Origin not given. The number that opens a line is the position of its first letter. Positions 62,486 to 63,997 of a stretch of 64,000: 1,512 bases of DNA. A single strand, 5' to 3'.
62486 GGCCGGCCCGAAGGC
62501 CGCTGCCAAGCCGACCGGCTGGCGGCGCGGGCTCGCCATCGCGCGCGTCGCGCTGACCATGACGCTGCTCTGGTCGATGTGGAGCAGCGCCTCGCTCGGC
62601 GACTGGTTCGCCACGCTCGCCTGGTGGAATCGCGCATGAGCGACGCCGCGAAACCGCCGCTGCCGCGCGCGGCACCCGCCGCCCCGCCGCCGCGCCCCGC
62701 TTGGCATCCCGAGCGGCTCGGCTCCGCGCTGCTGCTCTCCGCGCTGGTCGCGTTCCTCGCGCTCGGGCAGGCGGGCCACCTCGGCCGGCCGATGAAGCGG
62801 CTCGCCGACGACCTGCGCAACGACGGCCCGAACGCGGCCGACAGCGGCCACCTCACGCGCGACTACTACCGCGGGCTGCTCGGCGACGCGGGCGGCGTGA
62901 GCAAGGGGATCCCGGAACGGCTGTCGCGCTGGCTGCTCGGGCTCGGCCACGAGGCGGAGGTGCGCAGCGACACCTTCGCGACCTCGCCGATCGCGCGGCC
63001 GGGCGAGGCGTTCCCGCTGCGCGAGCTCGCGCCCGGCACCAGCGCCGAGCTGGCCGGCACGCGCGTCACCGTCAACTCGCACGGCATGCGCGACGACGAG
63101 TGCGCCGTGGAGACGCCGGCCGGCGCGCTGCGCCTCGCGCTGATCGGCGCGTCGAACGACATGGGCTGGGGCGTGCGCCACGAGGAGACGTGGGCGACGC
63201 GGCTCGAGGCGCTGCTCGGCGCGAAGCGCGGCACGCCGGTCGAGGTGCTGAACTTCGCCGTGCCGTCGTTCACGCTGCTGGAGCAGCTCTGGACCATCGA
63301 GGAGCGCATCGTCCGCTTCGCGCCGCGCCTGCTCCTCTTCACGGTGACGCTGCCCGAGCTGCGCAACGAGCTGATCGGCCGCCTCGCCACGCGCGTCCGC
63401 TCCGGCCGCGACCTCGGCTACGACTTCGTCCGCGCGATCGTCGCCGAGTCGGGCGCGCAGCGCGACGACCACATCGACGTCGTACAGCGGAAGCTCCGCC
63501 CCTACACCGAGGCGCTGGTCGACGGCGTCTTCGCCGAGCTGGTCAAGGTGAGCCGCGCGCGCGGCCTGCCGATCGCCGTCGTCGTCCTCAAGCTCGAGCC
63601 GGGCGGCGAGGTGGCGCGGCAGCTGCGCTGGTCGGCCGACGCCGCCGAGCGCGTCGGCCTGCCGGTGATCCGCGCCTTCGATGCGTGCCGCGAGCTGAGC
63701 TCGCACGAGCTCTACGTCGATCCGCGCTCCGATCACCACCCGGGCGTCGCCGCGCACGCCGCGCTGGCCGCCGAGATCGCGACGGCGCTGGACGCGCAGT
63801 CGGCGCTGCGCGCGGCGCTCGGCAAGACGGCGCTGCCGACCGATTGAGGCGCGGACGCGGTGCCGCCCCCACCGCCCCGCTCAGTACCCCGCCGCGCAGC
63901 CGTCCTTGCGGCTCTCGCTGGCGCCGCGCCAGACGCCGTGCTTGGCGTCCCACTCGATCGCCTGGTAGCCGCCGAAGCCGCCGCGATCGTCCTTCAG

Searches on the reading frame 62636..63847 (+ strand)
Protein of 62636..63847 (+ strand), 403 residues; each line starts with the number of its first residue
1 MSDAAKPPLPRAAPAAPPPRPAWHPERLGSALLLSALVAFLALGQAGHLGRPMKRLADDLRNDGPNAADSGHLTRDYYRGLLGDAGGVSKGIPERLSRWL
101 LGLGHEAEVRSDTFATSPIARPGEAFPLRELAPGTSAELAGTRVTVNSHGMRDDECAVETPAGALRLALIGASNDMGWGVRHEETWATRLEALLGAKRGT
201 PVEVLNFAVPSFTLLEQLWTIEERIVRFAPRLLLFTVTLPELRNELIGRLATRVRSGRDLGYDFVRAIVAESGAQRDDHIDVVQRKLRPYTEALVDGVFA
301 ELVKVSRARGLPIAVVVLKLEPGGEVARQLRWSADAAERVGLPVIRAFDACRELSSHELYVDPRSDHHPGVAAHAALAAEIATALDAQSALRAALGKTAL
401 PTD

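Call 41: search_protein_families(library=pfam, proteins=[window:62636-63847:+], max_evalue=0.001)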
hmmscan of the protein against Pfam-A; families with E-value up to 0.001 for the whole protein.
window:62636-63847:+ (403 aa): 0 families

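Call 68: find_encoding_contigs(protein=window:62636-63847:+, flank=10000, max_places=6)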
Protein window:62636-63847:+ (403 aa): 1 contig read that carries it; 1 place shown.
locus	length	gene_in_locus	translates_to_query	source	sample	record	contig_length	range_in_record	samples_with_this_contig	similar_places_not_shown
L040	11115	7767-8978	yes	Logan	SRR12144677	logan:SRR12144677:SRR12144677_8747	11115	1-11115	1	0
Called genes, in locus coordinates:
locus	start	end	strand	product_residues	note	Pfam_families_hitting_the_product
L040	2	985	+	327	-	?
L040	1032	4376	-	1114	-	PF04542:Sigma70_r2, PF08281:Sigma70_r4_2, PF13715:CarbopepD_reg_2 (faint), PF13620:CarboxypepD_reg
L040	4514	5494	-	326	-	-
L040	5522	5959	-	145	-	-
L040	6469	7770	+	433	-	-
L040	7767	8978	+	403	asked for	-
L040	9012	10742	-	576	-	PF01019:G_glu_transpept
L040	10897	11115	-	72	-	?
